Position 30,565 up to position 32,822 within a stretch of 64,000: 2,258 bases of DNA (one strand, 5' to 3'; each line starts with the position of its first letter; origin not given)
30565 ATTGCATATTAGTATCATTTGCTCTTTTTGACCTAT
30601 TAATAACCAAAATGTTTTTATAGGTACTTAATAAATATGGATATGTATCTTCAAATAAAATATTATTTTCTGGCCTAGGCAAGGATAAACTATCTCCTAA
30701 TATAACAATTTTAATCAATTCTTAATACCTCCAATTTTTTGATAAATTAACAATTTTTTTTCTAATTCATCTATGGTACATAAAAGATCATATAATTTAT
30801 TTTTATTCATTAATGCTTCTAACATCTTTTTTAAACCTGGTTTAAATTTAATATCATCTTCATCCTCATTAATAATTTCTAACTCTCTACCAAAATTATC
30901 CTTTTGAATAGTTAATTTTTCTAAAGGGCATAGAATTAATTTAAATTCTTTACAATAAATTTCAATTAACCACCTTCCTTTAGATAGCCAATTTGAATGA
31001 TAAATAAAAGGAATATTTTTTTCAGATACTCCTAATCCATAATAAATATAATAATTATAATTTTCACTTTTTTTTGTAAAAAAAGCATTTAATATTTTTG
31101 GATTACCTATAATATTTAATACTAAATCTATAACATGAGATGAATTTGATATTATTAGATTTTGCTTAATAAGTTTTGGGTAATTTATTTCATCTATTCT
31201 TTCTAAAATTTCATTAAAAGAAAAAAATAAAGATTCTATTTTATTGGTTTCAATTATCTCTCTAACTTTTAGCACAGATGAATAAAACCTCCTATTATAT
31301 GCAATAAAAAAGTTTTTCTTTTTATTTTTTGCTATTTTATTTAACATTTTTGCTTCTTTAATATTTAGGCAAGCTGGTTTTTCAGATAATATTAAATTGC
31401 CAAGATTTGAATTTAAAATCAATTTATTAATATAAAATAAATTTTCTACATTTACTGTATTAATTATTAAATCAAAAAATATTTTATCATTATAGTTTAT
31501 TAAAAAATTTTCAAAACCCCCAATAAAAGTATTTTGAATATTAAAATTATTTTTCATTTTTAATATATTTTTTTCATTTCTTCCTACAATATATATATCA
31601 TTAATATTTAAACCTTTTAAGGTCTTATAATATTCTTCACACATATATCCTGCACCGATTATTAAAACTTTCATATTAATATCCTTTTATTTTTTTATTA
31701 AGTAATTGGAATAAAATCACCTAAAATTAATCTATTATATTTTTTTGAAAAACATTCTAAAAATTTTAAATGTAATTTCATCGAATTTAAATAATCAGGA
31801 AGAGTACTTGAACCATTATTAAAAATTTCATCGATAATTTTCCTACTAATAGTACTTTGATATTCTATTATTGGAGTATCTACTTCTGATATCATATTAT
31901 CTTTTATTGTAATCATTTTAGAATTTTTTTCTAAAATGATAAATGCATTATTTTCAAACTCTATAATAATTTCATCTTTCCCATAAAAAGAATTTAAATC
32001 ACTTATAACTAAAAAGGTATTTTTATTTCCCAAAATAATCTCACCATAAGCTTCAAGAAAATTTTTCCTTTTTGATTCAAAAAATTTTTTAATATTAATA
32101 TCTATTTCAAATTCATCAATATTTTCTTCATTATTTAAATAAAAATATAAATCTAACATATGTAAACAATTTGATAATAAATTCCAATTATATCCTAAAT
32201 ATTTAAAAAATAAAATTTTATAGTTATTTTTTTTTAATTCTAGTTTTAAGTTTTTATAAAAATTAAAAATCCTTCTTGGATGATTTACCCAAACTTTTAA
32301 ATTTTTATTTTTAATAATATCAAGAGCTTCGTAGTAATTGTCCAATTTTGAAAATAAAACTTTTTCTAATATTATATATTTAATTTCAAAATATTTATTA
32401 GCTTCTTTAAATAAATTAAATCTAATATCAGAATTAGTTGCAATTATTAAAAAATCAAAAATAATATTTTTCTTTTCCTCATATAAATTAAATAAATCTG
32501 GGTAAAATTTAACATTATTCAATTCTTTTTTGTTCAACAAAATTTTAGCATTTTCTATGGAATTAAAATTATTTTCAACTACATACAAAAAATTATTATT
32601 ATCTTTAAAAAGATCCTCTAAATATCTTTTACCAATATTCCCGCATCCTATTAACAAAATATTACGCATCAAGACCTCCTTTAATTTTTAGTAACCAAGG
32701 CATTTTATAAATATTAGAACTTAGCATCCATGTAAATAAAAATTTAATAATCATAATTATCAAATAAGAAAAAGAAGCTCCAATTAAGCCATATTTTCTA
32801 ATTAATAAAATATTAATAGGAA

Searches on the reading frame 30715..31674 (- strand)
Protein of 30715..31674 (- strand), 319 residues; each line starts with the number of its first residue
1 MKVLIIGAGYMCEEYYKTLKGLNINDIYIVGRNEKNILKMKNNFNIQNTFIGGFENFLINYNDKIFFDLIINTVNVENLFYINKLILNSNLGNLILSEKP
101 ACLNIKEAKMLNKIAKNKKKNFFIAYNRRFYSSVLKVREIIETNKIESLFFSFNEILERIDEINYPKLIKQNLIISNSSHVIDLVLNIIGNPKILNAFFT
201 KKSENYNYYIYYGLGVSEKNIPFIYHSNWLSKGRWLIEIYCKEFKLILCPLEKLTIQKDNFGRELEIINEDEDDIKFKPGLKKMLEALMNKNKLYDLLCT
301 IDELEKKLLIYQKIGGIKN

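Call 14: search_protein_families(library=ncbifam, proteins=[window:30715-31674:-], max_evalue=0.01)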
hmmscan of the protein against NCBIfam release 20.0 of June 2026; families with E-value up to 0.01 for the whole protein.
window:30715-31674:- (319 aa): 7 families
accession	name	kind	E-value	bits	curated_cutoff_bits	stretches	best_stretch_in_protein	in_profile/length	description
NF040723.1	UDP-GlcNAcDh_Arch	equivalog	1.2e-08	34.9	450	1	1-199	1-186/302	UDP-N-acetylglucosamine 3-dehydrogenase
TIGR04380.1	myo_inos_iolG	equivalog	3.6e-06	26.1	355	1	83-146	79-142/330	inositol 2-dehydrogenase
NF007574.0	PRK10206.1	equivalog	3.9e-06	26.1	352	1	69-194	68-192/345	oxidoreductase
NF008607.0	PRK11579.1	subfamily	1.2e-05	24.4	330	1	62-196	61-196/346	oxidoreductase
NF052479.1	LevoglcsnDh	equivalog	6.1e-05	21.9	650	1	2-148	5-153/386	levoglucosan dehydrogenase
TIGR01035.1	hemA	equivalog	0.0007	18.6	209.55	1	2-46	182-226/416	glutamyl-tRNA reductase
NF007032.0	PRK09496.1-4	equivalog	0.0079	15.2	309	0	1-70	1-69/457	Trk system potassium transporter TrkA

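Call 28: search_solved_structures(query=window:30715-31674:-, max_evalue=0.01)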
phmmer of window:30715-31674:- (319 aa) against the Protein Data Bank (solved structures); distinct sequences matched with E-value up to 0.01: 5.
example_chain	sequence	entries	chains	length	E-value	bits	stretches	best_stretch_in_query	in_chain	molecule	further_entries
3e82_A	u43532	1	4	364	6e-05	25.7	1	83-195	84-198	Putative oxidoreductase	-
3gdo_A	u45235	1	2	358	0.00011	24.8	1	78-219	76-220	Uncharacterized oxidoreductase yvaA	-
3gfg_A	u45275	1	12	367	0.00012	24.7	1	78-219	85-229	Uncharacterized oxidoreductase yvaA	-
9m3d_B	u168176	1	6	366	0.0024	20.4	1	35-193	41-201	DgpA1 from W974-1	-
9m37_A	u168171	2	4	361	0.0028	20.2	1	2-202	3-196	P581a DgpA2 and isoorientin complex structure | Gfo/Idh/MocA family protein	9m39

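Call 51: search_protein_families(library=pfam, proteins=[window:30715-31674:-], max_evalue=0.001)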
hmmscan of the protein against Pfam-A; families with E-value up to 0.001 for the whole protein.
window:30715-31674:- (319 aa): 2 families
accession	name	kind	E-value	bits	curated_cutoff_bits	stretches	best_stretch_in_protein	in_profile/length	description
PF01488.26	Shikimate_DH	-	4.2e-05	24.1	24.3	1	2-48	14-60/138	Shikimate / quinate 5-dehydrogenase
PF01408.29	GFO_IDH_MocA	-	0.00061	20.9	24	0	1-125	1-119/120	Oxidoreductase family, NAD-binding Rossmann fold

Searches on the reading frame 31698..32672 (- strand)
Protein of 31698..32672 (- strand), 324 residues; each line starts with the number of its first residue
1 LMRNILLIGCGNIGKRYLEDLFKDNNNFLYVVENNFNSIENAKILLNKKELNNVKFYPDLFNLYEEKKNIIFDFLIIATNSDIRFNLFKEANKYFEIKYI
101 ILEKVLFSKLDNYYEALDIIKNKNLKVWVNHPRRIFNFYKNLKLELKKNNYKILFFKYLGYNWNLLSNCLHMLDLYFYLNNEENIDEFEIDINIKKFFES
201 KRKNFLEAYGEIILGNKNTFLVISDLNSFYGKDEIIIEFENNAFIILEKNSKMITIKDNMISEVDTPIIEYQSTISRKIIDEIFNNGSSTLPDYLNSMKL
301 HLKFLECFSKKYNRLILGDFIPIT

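Call 14: search_protein_families(library=ncbifam, proteins=[window:31698-32672:-], max_evalue=0.01)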
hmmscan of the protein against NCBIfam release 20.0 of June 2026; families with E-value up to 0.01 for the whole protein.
window:31698-32672:- (324 aa): 2 families
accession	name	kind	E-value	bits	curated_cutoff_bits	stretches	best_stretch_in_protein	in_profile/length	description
TIGR04380.1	myo_inos_iolG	equivalog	0.00038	19.4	355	1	4-147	3-138/330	inositol 2-dehydrogenase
NF058563.1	BT_2159_fam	equivalog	0.0043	16.1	650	1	5-142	3-131/350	disaccharide 3-dehydrogenase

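Call 29: search_solved_structures(query=window:31698-32672:-, max_evalue=0.01)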
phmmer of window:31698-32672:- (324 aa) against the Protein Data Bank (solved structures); distinct sequences matched with E-value up to 0.01: 0.
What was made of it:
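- On Wbp/Wlb UDP-ManNAc3NAcA pathway locus: Neither has a WlbA/WbpB-named entry among its solved-structure matches (calls 14, 28, 29, 51).
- Checked: One caveat on the pathway claim: no WbpB/WlbA-type 3-dehydrogenase was found in the window (calls 14, 28, 29, 51).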

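Call 51: search_protein_families(library=pfam, proteins=[window:31698-32672:-], max_evalue=0.001)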
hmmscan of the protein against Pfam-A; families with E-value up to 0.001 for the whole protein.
window:31698-32672:- (324 aa): 2 families
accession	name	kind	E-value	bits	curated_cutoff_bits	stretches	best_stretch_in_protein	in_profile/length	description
PF01408.29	GFO_IDH_MocA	-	1.3e-06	29.6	24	1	4-131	2-120/120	Oxidoreductase family, NAD-binding Rossmann fold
PF02558.23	ApbA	-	0.00061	19.9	22.2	1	5-79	1-74/150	Ketopantoate reductase PanE/ApbA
